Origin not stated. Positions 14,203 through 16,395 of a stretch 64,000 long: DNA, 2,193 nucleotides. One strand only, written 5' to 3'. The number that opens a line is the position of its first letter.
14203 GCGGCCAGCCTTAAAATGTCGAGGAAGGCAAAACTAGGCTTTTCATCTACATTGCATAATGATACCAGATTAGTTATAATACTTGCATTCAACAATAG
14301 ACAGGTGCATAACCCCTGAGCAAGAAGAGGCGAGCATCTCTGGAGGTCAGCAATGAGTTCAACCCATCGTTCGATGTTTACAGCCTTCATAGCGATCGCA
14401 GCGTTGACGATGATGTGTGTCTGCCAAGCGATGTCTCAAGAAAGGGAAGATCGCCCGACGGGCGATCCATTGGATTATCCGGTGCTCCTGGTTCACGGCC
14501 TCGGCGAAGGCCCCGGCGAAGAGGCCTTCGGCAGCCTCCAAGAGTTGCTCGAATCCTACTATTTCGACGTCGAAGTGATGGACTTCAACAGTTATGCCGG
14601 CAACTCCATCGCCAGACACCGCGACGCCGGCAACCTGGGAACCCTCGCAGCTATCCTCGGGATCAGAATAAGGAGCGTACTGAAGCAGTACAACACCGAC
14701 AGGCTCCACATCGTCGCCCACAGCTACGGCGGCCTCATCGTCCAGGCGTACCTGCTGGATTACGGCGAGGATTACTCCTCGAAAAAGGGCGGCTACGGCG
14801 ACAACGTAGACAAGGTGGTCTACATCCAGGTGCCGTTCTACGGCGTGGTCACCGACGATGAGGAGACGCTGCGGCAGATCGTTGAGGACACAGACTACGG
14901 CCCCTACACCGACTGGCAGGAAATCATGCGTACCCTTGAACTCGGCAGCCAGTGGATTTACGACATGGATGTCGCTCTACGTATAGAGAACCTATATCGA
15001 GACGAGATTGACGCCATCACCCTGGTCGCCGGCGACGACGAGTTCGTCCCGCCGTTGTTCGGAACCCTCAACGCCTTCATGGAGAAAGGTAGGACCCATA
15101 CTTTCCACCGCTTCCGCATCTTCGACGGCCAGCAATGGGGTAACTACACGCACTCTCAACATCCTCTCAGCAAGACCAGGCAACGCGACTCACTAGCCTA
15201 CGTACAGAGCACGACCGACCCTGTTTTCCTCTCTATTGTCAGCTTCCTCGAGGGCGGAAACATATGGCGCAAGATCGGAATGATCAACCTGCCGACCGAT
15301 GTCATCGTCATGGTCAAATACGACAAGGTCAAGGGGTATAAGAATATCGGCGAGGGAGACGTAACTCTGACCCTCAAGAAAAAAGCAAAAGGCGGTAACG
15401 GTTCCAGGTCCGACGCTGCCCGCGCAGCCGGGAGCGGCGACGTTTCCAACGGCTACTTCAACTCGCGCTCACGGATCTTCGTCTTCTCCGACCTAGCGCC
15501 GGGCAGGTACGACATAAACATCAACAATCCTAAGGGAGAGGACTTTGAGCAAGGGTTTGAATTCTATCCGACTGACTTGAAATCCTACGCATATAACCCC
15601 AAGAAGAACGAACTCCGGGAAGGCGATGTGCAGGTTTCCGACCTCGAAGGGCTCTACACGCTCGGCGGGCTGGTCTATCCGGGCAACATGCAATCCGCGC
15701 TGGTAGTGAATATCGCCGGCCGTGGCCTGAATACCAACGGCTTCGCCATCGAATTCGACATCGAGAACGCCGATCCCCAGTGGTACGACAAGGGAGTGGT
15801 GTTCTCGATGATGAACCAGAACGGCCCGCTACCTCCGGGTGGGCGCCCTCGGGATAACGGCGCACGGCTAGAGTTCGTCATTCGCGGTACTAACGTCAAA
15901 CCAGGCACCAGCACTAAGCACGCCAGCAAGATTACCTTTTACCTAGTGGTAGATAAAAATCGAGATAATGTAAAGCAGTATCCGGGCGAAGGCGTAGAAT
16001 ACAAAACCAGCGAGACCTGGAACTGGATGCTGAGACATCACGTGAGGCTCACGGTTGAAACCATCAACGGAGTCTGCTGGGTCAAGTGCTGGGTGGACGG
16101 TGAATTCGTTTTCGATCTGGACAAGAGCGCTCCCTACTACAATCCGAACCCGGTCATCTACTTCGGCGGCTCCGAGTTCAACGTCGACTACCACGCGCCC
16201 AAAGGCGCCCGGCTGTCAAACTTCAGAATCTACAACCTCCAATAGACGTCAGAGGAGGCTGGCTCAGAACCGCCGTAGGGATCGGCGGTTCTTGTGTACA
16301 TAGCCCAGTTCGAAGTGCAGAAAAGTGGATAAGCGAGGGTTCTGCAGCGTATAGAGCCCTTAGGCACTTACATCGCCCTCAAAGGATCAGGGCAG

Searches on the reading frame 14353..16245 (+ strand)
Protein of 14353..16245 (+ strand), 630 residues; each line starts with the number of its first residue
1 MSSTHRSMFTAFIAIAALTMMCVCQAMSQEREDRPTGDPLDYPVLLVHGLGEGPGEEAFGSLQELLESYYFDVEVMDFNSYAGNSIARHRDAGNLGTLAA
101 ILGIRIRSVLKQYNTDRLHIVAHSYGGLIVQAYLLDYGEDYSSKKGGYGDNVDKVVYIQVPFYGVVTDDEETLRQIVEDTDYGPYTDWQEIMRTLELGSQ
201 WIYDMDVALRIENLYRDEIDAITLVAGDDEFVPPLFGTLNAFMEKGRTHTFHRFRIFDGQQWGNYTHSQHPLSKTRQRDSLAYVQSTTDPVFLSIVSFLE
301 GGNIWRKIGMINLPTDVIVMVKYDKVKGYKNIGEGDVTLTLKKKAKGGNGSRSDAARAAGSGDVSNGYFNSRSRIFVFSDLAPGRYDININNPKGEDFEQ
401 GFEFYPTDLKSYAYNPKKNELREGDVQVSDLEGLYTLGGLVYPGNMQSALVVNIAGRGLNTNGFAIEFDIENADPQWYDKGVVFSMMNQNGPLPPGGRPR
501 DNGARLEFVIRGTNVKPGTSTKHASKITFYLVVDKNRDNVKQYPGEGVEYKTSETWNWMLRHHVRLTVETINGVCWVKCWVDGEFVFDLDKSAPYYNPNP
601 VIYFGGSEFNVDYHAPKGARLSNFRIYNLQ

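Call 12: search_protein_families(library=pfam, proteins=[window:14353-16245:+])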
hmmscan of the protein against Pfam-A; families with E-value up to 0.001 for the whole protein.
window:14353-16245:+ (630 aa): 5 families
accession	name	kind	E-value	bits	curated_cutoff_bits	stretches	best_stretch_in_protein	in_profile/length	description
PF00561.26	Abhydrolase_1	-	7e-09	36.1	25.8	1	42-157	1-99/245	alpha/beta hydrolase fold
PF06028.17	DUF915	-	9.3e-07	28.9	22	1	99-179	86-161/255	Alpha/beta hydrolase of unknown function (DUF915)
PF12697.13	Abhydrolase_6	-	1.7e-06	29.3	26.3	1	44-249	1-197/217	Alpha/beta hydrolase family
PF02089.21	Palm_thioest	-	2.6e-05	24.5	26.8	1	43-171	1-121/254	Palmitoyl protein thioesterase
PF05057.20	DUF676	-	0.00014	21.9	20.3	1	44-169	8-132/217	Putative serine esterase (DUF676)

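Call 100: find_encoding_contigs(protein=window:14353-16245:+, flank=10000, max_places=10)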
Protein window:14353-16245:+ (630 aa): 3 contigs read that carry it; 2 places shown.
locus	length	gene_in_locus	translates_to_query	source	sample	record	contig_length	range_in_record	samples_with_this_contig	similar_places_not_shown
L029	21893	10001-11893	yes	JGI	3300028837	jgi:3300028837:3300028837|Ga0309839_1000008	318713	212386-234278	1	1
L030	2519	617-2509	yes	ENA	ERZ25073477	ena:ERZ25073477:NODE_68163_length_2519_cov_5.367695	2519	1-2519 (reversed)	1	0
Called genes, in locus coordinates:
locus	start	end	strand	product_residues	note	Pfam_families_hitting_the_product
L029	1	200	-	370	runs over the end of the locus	-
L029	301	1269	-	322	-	-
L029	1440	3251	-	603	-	PF01336:tRNA_anti-codon, PF00152:tRNA-synt_2, PF02938:GAD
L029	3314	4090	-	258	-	PF00142:Fer4_NifH, PF01656:CbiA, PF06564:CBP_BcsQ, PF09140:MipZ (weak), PF10609:ParA, PF13614:AAA_31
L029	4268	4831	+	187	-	PF08207:EFP_N, PF01132:EFP, PF09285:Elong-fact-P_C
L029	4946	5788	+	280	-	PF03781:FGE-sulfatase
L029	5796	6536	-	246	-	-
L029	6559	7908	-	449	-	PF13660:DUF4147, PF05161:MOFRL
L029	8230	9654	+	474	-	PF00251:Glyco_hydro_32N (faint)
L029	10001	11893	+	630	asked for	PF00561:Abhydrolase_1, PF12697:Abhydrolase_6 (weak), PF06028:DUF915 (weak)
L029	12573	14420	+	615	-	PF13418:Beta-prop_TYW4 (faint), PF24681:Kelch_KLHDC2_KLHL20_DRC7, PF13415:Beta-prop_FBX42, PF24981:Beta-prop_ATRN-LZTR1, PF24681:Kelch_KLHDC2_KLHL20_DRC7, PF24981:Beta-prop_ATRN-LZTR1 (weak), PF13415:Beta-prop_FBX42, PF13229:Beta_helix, +1 more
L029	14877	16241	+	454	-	PF00202:Aminotran_3, PF00155:Aminotran_1_2 (weak)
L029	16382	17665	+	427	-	PF01979:Amidohydro_1, PF07969:Amidohydro_3 (weak)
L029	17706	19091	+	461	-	PF00282:Pyridoxal_deC, PF01212:Beta_elim_lyase (weak), PF05889:SepSecS (weak)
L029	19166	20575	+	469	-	PF01235:Na_Ala_symp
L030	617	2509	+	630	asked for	PF00561:Abhydrolase_1, PF12697:Abhydrolase_6 (weak), PF06028:DUF915 (weak)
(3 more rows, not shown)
